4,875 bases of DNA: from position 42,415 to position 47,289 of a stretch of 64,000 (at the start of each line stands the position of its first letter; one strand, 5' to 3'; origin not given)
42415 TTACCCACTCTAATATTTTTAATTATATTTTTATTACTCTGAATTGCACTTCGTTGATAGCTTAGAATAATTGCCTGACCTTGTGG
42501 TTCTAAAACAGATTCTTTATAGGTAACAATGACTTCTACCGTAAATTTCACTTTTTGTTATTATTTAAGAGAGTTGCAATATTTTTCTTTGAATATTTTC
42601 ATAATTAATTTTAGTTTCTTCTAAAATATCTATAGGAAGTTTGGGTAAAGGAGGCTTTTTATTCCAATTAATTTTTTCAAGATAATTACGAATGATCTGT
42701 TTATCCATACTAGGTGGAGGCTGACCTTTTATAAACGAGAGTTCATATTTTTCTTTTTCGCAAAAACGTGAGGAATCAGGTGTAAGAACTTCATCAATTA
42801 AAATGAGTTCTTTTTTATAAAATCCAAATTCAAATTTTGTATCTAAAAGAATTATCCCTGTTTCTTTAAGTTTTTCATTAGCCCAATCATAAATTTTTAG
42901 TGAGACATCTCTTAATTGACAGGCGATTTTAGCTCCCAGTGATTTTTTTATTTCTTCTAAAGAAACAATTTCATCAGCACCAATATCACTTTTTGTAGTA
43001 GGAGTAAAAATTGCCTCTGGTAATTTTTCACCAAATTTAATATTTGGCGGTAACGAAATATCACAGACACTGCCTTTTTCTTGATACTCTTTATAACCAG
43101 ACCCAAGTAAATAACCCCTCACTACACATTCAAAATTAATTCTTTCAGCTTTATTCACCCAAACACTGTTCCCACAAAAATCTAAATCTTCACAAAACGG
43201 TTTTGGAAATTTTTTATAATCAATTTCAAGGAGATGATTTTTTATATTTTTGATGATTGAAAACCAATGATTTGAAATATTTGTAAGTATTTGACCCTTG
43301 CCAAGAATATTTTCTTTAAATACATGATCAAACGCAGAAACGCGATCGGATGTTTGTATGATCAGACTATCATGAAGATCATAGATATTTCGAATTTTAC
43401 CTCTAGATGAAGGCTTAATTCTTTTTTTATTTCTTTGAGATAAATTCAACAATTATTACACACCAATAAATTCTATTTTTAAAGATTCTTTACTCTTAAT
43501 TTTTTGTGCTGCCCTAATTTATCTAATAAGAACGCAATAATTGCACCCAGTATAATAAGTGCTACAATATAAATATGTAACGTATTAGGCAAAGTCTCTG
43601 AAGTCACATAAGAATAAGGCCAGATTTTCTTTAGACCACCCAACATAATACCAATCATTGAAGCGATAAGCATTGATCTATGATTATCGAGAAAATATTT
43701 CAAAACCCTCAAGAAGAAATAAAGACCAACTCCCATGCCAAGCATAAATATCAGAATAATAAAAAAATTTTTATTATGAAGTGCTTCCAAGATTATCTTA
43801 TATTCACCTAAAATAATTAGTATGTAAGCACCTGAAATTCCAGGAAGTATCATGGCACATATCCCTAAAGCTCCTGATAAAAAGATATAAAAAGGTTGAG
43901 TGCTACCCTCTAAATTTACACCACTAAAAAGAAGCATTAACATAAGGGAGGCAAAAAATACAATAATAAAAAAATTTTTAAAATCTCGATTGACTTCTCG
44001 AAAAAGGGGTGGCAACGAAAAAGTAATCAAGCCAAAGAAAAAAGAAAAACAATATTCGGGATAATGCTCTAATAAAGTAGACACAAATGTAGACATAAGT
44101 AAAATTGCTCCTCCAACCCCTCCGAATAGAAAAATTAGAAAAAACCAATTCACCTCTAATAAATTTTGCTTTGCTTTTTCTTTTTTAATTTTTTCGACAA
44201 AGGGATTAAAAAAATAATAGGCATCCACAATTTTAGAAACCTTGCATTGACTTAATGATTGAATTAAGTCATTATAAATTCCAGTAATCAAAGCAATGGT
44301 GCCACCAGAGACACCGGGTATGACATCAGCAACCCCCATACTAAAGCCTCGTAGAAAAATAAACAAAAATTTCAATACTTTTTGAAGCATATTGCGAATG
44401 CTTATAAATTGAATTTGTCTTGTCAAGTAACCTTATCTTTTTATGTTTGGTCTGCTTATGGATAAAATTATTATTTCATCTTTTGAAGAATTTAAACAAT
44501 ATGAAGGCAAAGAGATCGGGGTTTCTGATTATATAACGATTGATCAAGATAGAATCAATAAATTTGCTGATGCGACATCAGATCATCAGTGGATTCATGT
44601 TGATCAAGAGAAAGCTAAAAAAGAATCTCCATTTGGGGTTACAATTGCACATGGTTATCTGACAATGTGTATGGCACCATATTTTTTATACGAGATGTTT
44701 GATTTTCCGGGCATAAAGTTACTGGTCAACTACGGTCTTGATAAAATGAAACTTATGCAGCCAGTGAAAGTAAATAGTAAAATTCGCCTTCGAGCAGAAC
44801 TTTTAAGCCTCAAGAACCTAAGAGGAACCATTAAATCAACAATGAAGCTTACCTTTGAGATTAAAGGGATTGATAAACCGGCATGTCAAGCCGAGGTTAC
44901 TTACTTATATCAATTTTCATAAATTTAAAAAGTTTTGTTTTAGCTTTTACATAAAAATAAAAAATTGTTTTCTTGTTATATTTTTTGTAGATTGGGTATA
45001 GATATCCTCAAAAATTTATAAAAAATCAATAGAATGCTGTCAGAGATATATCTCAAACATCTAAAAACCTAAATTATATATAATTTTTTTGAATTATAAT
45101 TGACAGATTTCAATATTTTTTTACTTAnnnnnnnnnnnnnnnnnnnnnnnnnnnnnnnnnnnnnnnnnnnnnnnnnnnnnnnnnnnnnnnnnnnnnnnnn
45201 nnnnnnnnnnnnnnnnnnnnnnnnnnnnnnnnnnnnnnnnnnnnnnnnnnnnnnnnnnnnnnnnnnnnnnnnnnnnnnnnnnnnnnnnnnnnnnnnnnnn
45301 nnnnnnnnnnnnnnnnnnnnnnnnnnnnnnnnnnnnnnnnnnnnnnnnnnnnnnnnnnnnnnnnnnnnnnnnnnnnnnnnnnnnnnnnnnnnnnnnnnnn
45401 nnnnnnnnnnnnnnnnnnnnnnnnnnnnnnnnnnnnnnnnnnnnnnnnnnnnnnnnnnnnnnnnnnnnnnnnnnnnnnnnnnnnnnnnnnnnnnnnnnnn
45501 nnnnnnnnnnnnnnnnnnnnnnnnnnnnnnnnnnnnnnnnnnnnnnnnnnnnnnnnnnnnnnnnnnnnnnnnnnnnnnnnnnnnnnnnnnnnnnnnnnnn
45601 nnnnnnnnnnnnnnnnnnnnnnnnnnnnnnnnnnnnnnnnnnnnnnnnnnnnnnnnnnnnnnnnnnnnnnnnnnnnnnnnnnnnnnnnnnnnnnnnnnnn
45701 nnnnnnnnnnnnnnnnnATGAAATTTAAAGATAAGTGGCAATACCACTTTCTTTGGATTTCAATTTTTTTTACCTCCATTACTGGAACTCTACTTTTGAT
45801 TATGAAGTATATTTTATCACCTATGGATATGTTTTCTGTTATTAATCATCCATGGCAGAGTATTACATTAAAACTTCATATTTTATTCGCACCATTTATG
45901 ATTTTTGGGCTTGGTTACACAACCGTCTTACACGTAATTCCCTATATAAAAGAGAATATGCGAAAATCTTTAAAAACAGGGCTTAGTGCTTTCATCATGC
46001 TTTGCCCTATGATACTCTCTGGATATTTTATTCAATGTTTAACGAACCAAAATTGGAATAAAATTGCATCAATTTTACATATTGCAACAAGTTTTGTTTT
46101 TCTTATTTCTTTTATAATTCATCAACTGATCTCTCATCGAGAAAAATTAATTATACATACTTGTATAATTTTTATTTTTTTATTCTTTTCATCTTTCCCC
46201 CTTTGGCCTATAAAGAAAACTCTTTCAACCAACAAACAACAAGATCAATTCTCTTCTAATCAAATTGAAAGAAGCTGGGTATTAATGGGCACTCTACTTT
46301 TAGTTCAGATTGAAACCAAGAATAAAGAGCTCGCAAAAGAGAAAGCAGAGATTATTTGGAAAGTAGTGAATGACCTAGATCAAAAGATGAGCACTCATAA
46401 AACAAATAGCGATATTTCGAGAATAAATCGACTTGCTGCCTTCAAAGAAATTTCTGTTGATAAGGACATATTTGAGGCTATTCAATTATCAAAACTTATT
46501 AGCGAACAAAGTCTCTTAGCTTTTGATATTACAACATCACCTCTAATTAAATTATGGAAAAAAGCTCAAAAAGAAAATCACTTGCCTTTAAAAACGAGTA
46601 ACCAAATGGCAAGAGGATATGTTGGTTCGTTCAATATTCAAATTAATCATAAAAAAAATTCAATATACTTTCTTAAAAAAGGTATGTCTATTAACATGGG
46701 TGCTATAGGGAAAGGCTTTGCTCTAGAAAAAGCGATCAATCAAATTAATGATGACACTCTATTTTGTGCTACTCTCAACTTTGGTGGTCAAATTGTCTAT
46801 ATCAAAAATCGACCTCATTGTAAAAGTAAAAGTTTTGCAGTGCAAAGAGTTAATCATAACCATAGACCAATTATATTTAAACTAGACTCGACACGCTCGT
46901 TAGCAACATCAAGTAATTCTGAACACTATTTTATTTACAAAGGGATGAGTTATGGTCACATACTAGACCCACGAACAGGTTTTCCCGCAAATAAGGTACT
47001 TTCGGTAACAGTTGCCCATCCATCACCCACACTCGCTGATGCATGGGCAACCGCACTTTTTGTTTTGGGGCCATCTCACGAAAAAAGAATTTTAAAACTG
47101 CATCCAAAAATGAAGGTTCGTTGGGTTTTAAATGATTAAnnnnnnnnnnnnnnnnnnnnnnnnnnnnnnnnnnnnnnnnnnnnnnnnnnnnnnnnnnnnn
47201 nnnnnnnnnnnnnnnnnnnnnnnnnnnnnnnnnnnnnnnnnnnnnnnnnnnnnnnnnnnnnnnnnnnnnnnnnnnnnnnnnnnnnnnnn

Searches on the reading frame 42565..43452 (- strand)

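Call 55: search_protein_families(library=pfam, proteins=[window:42565-43452:-], max_evalue=0.0001)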
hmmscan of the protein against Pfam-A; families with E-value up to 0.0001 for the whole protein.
window:42565-43452:- (295 aa): 1 family
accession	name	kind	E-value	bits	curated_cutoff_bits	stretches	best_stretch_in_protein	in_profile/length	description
PF01259.24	SAICAR_synt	-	9.5e-63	212.5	20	1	16-266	3-229/233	SAICAR synthetase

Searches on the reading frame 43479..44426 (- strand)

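Call 55: search_protein_families(library=pfam, proteins=[window:43479-44426:-], max_evalue=0.0001)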
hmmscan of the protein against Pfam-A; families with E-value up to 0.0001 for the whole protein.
window:43479-44426:- (315 aa): 1 family
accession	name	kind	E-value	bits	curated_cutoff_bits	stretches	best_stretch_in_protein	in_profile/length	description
PF04018.18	VCA0040-like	-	7.5e-69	232.4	26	1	30-278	1-238/246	Undecaprenyl phosphate translocase-like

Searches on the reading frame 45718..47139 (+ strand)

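Call 55: search_protein_families(library=pfam, proteins=[window:45718-47139:+], max_evalue=0.0001)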
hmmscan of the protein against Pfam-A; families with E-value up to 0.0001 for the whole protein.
window:45718-47139:+ (473 aa): 1 family
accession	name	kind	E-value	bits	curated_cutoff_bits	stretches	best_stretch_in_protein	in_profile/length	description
PF02424.20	ApbE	-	3.7e-58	197.6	25.6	1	190-466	1-263/266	ApbE family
